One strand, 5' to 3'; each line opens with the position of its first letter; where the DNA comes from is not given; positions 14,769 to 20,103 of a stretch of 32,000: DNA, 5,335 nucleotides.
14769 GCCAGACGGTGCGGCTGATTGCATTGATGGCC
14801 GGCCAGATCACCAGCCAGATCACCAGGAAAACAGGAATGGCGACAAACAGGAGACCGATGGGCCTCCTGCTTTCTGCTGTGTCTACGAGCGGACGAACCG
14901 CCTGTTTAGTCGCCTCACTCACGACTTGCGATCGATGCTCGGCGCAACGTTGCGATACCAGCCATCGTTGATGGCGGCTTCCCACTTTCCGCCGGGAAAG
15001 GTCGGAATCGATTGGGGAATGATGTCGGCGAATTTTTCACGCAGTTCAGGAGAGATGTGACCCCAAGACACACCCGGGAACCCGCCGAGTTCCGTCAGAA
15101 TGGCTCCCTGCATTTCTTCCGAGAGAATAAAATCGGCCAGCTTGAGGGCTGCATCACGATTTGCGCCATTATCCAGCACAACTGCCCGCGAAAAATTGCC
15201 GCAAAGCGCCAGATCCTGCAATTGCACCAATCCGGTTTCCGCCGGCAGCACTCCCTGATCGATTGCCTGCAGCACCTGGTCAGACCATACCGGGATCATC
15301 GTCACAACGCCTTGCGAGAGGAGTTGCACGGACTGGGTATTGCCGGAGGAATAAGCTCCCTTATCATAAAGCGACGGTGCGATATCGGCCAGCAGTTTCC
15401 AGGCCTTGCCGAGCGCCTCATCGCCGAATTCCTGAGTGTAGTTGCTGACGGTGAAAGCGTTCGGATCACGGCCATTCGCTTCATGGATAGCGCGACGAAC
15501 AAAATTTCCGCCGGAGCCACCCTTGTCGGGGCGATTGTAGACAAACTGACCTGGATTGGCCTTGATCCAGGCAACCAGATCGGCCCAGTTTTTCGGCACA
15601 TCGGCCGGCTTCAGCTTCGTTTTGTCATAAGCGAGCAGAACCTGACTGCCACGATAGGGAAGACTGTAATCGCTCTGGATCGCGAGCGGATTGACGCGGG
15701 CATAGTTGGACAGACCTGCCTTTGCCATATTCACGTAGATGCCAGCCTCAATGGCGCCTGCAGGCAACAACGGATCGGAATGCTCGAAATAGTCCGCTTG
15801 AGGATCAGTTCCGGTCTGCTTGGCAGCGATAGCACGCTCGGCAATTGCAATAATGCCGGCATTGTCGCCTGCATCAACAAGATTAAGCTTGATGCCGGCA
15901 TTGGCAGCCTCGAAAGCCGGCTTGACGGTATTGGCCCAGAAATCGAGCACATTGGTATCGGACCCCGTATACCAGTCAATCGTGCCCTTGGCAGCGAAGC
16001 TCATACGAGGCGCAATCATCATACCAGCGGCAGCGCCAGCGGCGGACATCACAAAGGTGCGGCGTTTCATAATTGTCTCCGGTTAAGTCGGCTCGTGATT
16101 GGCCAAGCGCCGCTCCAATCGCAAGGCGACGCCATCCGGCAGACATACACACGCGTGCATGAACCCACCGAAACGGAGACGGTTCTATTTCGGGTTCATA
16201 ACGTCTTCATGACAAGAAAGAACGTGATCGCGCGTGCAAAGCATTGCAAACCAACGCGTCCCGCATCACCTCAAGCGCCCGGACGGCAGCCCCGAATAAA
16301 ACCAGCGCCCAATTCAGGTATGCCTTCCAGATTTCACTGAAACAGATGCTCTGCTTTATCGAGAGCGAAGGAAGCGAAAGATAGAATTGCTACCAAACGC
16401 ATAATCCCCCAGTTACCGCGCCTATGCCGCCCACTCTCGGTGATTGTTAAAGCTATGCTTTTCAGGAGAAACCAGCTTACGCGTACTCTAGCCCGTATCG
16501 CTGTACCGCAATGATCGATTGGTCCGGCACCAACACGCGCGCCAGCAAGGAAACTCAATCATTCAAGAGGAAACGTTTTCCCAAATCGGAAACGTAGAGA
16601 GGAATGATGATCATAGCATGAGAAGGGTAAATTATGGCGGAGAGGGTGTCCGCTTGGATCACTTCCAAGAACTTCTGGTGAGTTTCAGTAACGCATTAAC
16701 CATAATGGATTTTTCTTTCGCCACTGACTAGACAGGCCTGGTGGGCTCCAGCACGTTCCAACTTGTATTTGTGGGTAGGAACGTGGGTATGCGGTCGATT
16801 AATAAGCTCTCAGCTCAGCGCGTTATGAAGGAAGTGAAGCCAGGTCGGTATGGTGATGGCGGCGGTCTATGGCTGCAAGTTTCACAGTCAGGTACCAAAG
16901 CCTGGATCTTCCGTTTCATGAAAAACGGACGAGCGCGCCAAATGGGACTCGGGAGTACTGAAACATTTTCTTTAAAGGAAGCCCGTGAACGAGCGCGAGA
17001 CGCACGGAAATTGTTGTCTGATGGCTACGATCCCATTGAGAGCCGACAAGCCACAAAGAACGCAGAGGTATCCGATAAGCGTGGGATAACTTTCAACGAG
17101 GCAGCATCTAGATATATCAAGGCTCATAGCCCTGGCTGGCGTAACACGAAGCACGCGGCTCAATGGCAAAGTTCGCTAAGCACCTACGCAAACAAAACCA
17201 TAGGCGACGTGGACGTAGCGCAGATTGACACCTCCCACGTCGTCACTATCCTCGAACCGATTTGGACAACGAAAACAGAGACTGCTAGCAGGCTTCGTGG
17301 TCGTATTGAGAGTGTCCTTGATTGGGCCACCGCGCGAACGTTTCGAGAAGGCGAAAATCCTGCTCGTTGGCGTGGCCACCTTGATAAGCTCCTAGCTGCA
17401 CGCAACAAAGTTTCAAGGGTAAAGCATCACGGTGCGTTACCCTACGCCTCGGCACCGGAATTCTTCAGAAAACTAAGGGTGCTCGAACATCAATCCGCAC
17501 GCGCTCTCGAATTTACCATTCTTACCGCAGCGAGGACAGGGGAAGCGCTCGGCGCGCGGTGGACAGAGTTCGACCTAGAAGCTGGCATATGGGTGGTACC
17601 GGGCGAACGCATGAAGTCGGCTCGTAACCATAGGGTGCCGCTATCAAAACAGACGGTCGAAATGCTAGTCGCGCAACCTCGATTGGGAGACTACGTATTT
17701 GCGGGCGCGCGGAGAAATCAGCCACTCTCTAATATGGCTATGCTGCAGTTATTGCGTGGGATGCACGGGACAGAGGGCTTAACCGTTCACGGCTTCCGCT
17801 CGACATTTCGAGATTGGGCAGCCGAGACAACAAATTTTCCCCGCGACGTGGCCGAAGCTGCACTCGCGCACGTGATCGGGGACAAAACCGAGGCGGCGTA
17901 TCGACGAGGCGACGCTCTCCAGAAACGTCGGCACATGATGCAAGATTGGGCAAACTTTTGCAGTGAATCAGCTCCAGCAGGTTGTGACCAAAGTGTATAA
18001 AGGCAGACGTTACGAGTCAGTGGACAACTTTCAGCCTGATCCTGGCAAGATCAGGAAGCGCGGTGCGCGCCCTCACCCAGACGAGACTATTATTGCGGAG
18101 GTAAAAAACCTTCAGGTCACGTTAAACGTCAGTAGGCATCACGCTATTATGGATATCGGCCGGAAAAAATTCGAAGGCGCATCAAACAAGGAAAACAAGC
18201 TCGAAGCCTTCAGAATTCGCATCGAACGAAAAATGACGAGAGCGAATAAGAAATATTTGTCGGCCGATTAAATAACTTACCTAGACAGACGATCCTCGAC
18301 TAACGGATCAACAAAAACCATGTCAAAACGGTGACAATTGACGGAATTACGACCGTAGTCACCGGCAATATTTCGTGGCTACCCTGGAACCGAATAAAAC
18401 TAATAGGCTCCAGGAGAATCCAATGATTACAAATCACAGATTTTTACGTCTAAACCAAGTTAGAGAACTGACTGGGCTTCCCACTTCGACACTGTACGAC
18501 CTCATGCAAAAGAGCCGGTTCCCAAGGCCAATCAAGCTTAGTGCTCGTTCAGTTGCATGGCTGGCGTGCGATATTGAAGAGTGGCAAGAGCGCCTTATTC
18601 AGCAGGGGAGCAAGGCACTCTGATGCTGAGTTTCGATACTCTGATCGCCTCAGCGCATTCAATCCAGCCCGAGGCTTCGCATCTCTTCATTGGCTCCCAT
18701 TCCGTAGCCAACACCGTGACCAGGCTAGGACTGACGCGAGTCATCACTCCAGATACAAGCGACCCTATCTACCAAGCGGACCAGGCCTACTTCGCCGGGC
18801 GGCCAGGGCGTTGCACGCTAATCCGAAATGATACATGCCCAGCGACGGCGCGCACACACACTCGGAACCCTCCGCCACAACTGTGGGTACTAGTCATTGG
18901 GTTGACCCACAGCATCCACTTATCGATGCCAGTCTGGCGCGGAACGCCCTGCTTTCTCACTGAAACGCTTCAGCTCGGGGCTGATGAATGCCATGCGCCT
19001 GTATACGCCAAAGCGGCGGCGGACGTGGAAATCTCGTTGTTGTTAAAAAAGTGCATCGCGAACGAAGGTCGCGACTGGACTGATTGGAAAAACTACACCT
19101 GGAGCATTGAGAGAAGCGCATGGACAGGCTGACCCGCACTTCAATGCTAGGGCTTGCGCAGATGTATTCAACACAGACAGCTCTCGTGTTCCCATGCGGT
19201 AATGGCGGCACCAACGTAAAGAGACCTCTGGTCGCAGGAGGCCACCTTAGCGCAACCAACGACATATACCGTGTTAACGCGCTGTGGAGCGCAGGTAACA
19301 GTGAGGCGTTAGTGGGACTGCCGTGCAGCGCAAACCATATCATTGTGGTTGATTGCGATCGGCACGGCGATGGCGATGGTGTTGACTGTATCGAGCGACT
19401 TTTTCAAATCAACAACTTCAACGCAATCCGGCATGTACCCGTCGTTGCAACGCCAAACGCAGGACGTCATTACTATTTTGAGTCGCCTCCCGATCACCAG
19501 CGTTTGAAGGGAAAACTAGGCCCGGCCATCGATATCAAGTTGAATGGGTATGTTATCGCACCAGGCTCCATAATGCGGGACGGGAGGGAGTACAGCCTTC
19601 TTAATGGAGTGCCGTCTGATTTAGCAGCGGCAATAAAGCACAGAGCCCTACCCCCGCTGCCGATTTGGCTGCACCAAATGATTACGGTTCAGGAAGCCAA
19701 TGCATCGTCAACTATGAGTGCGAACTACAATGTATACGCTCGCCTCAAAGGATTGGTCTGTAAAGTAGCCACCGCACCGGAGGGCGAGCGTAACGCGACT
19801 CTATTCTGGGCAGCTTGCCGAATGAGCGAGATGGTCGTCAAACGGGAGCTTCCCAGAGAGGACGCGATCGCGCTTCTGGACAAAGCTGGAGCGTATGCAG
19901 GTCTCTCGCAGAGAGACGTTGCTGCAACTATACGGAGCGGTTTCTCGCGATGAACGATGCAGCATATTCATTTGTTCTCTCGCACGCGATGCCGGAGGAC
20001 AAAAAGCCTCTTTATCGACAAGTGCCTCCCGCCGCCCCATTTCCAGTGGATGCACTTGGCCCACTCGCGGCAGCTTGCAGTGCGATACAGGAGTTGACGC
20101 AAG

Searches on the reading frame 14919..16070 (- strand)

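Call 18: search_protein_families(library=pfam, proteins=[window:14919-16070:-], max_evalue=0.01)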
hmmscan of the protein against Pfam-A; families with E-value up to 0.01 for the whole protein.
window:14919-16070:- (383 aa): 4 families
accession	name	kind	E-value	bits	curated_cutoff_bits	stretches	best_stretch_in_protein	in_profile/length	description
PF13416.11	SBP_bac_8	-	8.1e-22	78.7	27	1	52-332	5-260/279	Bacterial extracellular solute-binding protein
PF01547.30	SBP_bac_1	-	6.7e-16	59.6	26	1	49-321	14-306/307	Bacterial extracellular solute-binding protein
PF13343.11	SBP_bac_6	-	1.8e-10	41.1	24.6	2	106-166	24-87/245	Bacterial extracellular solute-binding protein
PF13531.11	SBP_bac_11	-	5.1e-06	26.9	25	1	134-323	71-220/227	Bacterial extracellular solute-binding protein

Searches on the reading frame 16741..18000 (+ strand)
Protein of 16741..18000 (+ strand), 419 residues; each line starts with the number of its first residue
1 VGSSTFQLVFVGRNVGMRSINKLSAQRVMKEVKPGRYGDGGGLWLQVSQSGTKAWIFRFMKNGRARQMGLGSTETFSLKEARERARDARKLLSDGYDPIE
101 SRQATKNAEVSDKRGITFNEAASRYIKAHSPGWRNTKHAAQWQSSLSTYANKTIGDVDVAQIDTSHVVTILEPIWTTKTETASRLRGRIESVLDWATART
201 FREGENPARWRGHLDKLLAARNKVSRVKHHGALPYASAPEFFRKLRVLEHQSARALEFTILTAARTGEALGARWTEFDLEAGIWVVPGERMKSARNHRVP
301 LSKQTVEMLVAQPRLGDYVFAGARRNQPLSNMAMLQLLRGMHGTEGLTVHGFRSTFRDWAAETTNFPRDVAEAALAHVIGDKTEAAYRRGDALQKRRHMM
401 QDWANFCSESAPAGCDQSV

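Call 18: search_protein_families(library=pfam, proteins=[window:16741-18000:+], max_evalue=0.01)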
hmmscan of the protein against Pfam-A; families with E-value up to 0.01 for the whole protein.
window:16741-18000:+ (419 aa): 3 families
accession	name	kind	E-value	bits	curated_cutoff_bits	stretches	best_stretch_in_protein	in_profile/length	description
PF22022.2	Phage_int_M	-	1.4e-30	105.8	27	1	118-213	1-96/96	Phage integrase central domain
PF13356.12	Arm-DNA-bind_3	-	1.2e-20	73.8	27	1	25-104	3-82/83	Arm DNA-binding domain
PF00589.27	Phage_integrase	-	4.7e-14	53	27.1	1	251-389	23-167/172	Phage integrase family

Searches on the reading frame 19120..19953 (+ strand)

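Call 18: search_protein_families(library=pfam, proteins=[window:19120-19953:+], max_evalue=0.01)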
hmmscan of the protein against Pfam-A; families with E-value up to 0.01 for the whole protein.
window:19120-19953:+ (277 aa): 2 families
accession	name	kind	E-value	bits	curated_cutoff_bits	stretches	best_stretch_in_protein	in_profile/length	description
PF09250.16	Prim-Pol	-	7.4e-22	78.9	22.8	1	21-183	9-158/158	Bifunctional DNA primase/polymerase, N-terminal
PF08708.16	PriCT_1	-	0.0079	16.2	21.1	0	217-277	6-64/67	Primase C terminal 1 (PriCT-1)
